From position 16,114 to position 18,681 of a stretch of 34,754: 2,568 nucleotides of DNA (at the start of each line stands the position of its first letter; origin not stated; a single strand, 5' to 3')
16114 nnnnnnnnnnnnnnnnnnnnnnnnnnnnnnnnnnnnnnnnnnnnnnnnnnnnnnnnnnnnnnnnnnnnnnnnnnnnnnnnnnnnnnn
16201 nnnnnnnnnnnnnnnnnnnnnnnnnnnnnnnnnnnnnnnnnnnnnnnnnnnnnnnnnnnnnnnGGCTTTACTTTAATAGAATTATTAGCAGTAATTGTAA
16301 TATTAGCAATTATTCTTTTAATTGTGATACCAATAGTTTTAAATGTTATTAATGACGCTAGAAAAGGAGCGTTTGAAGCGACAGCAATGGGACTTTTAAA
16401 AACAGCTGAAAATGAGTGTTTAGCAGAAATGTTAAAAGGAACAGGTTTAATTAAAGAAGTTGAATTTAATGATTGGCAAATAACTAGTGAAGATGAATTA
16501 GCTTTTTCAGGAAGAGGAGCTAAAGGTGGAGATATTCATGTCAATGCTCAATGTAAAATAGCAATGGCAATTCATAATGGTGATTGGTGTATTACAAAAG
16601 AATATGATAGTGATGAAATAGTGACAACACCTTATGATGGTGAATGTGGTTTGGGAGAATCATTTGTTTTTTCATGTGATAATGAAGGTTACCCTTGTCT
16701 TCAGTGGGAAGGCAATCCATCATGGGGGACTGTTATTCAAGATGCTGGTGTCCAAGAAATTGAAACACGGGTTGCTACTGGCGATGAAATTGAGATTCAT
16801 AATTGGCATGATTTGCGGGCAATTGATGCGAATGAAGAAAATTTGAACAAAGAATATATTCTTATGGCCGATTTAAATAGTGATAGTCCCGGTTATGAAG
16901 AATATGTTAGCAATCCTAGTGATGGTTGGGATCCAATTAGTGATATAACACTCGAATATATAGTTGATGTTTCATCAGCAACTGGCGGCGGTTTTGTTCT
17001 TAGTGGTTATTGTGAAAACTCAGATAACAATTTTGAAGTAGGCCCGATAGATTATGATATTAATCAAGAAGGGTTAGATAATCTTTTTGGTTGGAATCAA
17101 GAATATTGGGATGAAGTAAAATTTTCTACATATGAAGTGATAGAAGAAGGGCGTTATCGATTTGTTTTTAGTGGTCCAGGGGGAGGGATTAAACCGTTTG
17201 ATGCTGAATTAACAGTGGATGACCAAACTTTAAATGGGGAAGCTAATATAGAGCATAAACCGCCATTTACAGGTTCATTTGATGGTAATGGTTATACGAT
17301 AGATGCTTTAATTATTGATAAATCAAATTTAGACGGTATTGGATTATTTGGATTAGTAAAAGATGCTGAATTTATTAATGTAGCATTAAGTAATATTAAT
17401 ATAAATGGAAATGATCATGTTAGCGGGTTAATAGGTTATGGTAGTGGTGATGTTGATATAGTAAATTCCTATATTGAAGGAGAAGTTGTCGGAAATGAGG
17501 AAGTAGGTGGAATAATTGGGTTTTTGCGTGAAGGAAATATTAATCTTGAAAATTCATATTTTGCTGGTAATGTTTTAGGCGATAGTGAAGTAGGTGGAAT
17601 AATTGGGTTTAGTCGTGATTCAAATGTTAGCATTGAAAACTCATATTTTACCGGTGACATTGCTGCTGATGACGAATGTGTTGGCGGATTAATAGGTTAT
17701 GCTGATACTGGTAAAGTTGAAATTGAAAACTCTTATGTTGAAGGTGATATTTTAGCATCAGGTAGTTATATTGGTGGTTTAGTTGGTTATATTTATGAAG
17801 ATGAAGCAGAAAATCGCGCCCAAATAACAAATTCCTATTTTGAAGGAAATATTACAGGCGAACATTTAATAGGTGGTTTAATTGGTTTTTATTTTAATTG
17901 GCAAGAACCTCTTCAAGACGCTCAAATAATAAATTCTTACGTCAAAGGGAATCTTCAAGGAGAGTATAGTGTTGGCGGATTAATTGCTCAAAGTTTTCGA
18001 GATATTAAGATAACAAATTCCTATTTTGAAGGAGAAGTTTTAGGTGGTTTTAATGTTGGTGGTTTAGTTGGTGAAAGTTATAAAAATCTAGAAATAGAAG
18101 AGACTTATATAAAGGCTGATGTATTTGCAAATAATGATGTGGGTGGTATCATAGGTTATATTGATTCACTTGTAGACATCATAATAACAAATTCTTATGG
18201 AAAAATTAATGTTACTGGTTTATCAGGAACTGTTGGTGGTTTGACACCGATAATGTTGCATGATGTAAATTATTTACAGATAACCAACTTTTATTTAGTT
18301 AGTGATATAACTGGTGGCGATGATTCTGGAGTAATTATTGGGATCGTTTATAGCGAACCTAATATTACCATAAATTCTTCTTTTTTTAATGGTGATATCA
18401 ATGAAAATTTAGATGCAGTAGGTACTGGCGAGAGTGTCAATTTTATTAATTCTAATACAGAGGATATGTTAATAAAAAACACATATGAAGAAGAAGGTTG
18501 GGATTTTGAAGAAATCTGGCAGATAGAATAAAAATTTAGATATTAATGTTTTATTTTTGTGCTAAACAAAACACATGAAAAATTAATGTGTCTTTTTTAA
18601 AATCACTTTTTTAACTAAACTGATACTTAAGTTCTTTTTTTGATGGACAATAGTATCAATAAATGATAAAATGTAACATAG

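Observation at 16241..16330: The prepilin-type GLUG gene has its SD+ATG out of frame with the 2.2-kb body across an A8 tract that forms a dnaX-type A_AAA_AAG -1 slippery site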

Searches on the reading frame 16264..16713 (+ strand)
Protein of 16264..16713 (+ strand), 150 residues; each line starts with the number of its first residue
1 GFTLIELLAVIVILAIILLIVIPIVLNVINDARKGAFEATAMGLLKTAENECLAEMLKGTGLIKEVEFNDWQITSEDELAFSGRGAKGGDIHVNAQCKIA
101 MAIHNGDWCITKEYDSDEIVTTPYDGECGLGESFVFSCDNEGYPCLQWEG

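Call 16: find_related_loci(query=A1, collection=genome_contigs, flank=3000)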
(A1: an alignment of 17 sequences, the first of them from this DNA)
Query A1 (150 aa) in genome_contigs; peptide patterns used: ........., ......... (x = any residue, [..] = any of these).
600 stretches matched a pattern (row limit reached: there are more); 351 encode a relative of the query (tblastn E <= 1e-3); the best 80 are kept; 79 distinct loci.
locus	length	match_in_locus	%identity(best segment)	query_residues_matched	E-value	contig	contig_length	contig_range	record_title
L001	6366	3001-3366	57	1-122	3e-42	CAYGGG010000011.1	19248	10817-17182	MAG TPA_asm: uncultured Muribaculaceae bacterium isolate ERP113451_co2_311 genome assembly, contig: NODE_1822_length_192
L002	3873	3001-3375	45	1-122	6e-30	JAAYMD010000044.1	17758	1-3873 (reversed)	MAG: Mollicutes bacterium isolate AS20ysBPTH_155 45729_AS20, whole genome shotgun sequence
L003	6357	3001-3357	58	1-122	2e-27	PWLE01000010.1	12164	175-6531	MAG: Mollicutes bacterium isolate CSSed10_225R1 CS-Sed10-C12678, whole genome shotgun sequence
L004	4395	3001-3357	53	1-120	5e-24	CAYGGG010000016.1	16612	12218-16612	MAG TPA_asm: uncultured Muribaculaceae bacterium isolate ERP113451_co2_311 genome assembly, contig: NODE_2309_length_166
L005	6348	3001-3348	40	1-119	6e-24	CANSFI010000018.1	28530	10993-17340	MAG TPA_asm: uncultured Tenericutes bacterium isolate SRR15730532_bin.52_metawrap_v1.3_MAG genome assembly, contig: NODE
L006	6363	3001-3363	41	1-117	2e-23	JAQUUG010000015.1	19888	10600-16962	MAG: Bacilli bacterium isolate STD2_138 NODE_9950_length_19888_cov_3.277618_Sandtown_D2, whole genome shotgun sequence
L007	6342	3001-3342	39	1-119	3e-23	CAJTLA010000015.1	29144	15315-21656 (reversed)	MAG TPA_asm: uncultured Bacilli bacterium isolate MGBC102946 genome assembly, contig: MGBC102946.15, whole genome shotgu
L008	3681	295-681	48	2-132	2e-22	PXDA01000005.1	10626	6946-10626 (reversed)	MAG: Mollicutes bacterium isolate T3Sed10_313R1 T3-Sed10-C15012, whole genome shotgun sequence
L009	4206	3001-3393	38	1-133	2e-22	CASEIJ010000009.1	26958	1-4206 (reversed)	uncultured Mycoplasmatota bacterium isolate SI.T10.metabat-bins.87 genome assembly, contig: SI.T10.metabat-bins.87.fa_k1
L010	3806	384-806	37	1-140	2e-22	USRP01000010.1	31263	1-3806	uncultured Tenericutes bacterium isolate UMGS2016 genome assembly, contig: NODE_366_length_31263_cov_13.610677, whole ge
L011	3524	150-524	37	1-127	7e-22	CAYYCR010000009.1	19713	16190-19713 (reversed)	MAG TPA_asm: uncultured Muribaculaceae bacterium isolate SRP287540_co2_371 genome assembly, contig: NODE_2997_length_197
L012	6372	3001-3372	38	1-120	3e-21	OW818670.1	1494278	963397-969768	metagenome genome assembly, chromosome: 1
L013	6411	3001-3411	38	1-143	4e-21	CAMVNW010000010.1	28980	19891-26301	MAG TPA_asm: uncultured Bacillales bacterium isolate SRR8387716_bin.72_metaWRAP_v1.3_MAG genome assembly, contig: ERZ142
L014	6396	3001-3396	37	1-133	7e-21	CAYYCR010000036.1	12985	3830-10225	MAG TPA_asm: uncultured Muribaculaceae bacterium isolate SRP287540_co2_371 genome assembly, contig: NODE_5400_length_129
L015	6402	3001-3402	31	1-133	1e-20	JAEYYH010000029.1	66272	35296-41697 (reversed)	MAG: Bacillota bacterium isolate OH_CBlB_40 k127_2032226, whole genome shotgun sequence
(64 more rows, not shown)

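Call 52: predict_structure(alignment_id=A1)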
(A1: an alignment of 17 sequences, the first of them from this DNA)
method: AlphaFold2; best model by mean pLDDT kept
length: 150 residues; sequences in the alignment: 17
mean_pLDDT: 88.6   pTM: 0.74
mean pLDDT of the five models: 88.6, 87.3, 86.7, 86.2, 86.0
residues with pLDDT >= 90: 114; 70-90: 17; 50-70: 10; < 50: 9
segments of 3 or more residues with pLDDT < 50: 146-150
pLDDT, mean of each block of 10 residues (from residue 1): 93 98 95 96 96 94 93 90 91 95 97 94 94 57 48
secondary structure, 60 per line:
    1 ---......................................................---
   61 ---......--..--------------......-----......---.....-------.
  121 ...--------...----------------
elements in order: H4-57 E64-69 E88-93 E99-104 E108-112 E120-123

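Call 55: fold_search(model_id=the predicted structure, library=pdb)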
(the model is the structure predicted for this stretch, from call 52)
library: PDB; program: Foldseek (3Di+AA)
matches with E <= 10: 202; with E <= 0.001: 0
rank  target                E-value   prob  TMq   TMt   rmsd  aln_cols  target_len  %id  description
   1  4jz4_B                7.1e-01  0.08  0.14  0.28  12.1        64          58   17  Crystal structure of chicken c-Src-SH3 domain: monomeric form (released 2014-04-23)
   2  6xvn_B                1.0e+00  0.06  0.12  0.26  12.6        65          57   20  Crystal structure of c-Src SH3 domain without ATCUN motif: monomer 1 (released 2020-04-22)
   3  6ap4_B                1.0e+00  0.06  0.17  0.09   8.5        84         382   17  Crystal structure of the DNA polymerase III subunit beta from Acinetobacter baumannii (released 2017-12-20)
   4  6ap4_F                1.1e+00  0.06  0.16  0.09   8.5        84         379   18  Crystal structure of the DNA polymerase III subunit beta from Acinetobacter baumannii (released 2017-12-20)
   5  6ap4_N                1.3e+00  0.06  0.17  0.09   8.5        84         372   18  Crystal structure of the DNA polymerase III subunit beta from Acinetobacter baumannii (released 2017-12-20)
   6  6ap4_P                1.3e+00  0.06  0.17  0.09   8.5        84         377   18  Crystal structure of the DNA polymerase III subunit beta from Acinetobacter baumannii (released 2017-12-20)
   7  6xvm_B                1.4e+00  0.04  0.12  0.25  12.6        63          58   16  Crystal structure of c-Src SH3 domain without ATCUN motif: monomer 2 (released 2020-04-22)
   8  6pa1_A                1.4e+00  0.03  0.12  0.08  14.7        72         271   14  Killer cell immunoglobulin-like receptor 2DL2 in complex with HLA-C*07:02 (released 2020-12-16)
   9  6ap4_H                1.5e+00  0.06  0.17  0.09   8.5        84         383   17  Crystal structure of the DNA polymerase III subunit beta from Acinetobacter baumannii (released 2017-12-20)
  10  5t2s_A                1.6e+00  0.11  0.21  0.15   7.3        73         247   14  Structure of the FHA1 domain of Rad53 bound simultaneously to the BRCT domain of Dbf4 and a phosphopeptide. (released 2016-10-12)
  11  8ras_D                1.7e+00  0.04  0.14  0.05  13.9        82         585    8  Plastid-encoded RNA polymerase transcription elongation complex (released 2024-03-06)
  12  6ap4_A                1.9e+00  0.04  0.16  0.09   8.5        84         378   18  Crystal structure of the DNA polymerase III subunit beta from Acinetobacter baumannii (released 2017-12-20)
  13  6pnr_A                1.9e+00  0.04  0.15  0.04  13.8        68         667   15  A GH31 family sulfoquinovosidase from E. rectale in complex with aza-sugar inhibitor IFGSQ (released 2020-07-08)
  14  8rdj_D                1.9e+00  0.04  0.14  0.04  13.9        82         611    8  Plastid-encoded RNA polymerase transcription elongation complex (Integrated model) (released 2024-03-13)
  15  6ap4_G                2.0e+00  0.03  0.15  0.08   9.1        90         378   14  Crystal structure of the DNA polymerase III subunit beta from Acinetobacter baumannii (released 2017-12-20)
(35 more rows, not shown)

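Call 56: search_solved_structures(query=A1, max_evalue=0.01)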
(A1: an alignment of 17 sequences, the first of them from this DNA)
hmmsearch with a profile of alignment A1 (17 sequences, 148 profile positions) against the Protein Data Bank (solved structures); distinct sequences matched with E-value up to 0.01: 5.
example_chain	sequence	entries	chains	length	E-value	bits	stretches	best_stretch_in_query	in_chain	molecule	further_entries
9lab_B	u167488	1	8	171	2e-05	27.6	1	1-39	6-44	MSHA major pilin subunit MshA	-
8pfb_G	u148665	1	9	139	5e-05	26.3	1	2-46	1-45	Type IV pilin PilE1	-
6xxe_A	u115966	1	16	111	0.00031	23.8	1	2-44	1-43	Uncharacterized protein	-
8qqj_J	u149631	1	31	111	0.00054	23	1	2-44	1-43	Type IV narrow pilus major component PilA5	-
9egp_A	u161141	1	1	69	0.001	22.1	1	1-44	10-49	Geopilin domain 1 protein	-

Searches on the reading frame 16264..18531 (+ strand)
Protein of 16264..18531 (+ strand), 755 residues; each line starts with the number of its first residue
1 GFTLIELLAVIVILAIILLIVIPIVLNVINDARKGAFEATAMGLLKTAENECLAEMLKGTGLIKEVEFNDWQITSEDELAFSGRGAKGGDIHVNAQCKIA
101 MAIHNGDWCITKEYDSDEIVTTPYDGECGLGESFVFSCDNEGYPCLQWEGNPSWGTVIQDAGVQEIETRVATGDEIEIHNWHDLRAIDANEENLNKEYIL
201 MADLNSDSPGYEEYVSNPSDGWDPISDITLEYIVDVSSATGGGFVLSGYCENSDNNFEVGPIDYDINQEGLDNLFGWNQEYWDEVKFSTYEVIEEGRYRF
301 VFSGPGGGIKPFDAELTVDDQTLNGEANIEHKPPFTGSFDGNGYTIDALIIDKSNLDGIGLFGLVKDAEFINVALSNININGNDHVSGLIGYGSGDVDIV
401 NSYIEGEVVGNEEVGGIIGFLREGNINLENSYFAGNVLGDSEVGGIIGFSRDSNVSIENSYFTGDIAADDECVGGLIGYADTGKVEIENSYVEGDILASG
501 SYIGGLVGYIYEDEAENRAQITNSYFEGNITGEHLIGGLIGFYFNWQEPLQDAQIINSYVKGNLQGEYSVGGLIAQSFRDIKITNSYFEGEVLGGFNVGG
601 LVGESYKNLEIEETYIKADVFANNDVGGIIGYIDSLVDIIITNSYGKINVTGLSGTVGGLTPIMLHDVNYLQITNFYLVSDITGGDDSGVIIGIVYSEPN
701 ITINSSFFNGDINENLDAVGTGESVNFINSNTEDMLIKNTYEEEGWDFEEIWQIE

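Call 6: search_protein_families(library=pfam, proteins=[window:16264-18531:+], max_evalue=0.01)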
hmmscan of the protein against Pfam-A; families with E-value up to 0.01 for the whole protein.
window:16264-18531:+ (755 aa): 2 families
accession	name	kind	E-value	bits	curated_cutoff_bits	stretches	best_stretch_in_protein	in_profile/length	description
PF07581.17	Glug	-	8.3e-25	85.9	20.5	2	499-531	1-28/28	The GLUG motif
PF07963.17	N_methyl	-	0.0026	17.7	21.2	1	1-21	6-26/27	Prokaryotic N-terminal methylation motif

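Call 7: search_protein_families(library=ncbifam, proteins=[window:16264-18531:+], max_evalue=0.01)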
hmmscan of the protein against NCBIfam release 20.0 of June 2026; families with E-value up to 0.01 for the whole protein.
window:16264-18531:+ (755 aa): 7 families
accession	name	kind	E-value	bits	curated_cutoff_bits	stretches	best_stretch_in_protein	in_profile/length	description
NF046017.1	ZmpA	exception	2.8e-11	41.4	3000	2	361-538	934-1123/2052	zinc metalloprotease A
NF046024.1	ZmpD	exception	3.5e-05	21.3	3000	1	424-519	747-841/1812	zinc metalloprotease D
NF040999.1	pilin_ComGC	equivalog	0.00012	22.2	75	1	1-27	3-29/84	competence type IV pilus major pilin ComGC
TIGR01710.1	typeII_sec_gspG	equivalog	0.00021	21.4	88.85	1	1-38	2-39/134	type II secretion system major pseudopilin GspG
TIGR02532.1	IV_pilin_GFxxxE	domain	0.00027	20.7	16.3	1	1-22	3-24/24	prepilin-type N-terminal cleavage/methylation domain-containing protein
NF046019.1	ZmpB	exception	0.0027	14.9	3000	1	361-471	880-993/1969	zinc metalloprotease B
TIGR02596.1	TIGR02596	subfamily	0.0081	16.3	70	0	2-33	1-32/196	Verru_Chthon cassette protein D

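Call 8: find_homologous_proteins(query=window:16264-18528:+, max_evalue=0.00001)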
Query window:16264-18528:+ (755 aa): 535 proteins with E <= 0.00001 among 8000 candidates; the best 120 are listed.
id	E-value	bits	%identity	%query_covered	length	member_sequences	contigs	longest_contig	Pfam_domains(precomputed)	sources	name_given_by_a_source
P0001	0.0e+0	1649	100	97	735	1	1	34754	PF07581.18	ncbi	-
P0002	2.3e-79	286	29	100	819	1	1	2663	PF07963.18,PF07581.18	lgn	-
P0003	1.6e-65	240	31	54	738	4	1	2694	PF07963.18,PF07581.18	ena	-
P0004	1.8e-64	237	58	20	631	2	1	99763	PF07963.18,PF07581.18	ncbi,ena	-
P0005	4.7e-63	232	37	39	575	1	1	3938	PF07963.18,PF07581.18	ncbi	-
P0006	6.5e-56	208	34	51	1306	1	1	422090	PF07581.18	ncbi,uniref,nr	ncbi:MAG: putative membrane protein [Candidatus Methanohalarchaeum thermophilum]|uniref:Membrane pro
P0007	4.2e-53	199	55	17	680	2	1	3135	PF07963.18,PF07581.18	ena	-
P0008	6.1e-52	195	33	38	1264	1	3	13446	PF05342.20,PF07581.18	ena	-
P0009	3.6e-51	193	37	39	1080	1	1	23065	PF07581.18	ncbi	ncbi:MAG: GLUG motif-containing protein [Thermoplasmata archaeon]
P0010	1.6e-44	171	56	17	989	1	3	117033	PF07963.18,PF07603.18,PF07581.18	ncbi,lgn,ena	-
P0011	2.1e-44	170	31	43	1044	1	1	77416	PF04885.20,PF07581.18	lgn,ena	-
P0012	3.7e-44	169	61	17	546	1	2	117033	PF07963.18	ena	-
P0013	8.8e-43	165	50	19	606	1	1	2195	PF07963.18,PF07581.18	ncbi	-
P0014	4.4e-42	163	53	19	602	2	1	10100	PF07963.18,PF07581.18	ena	-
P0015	2.1e-40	157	26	58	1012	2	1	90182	PF07963.18,PF02494.23,PF16403.12,PF07581.18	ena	-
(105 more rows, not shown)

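Call 13: find_encoding_contigs(protein=P0001, flank=2000, max_places=6)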
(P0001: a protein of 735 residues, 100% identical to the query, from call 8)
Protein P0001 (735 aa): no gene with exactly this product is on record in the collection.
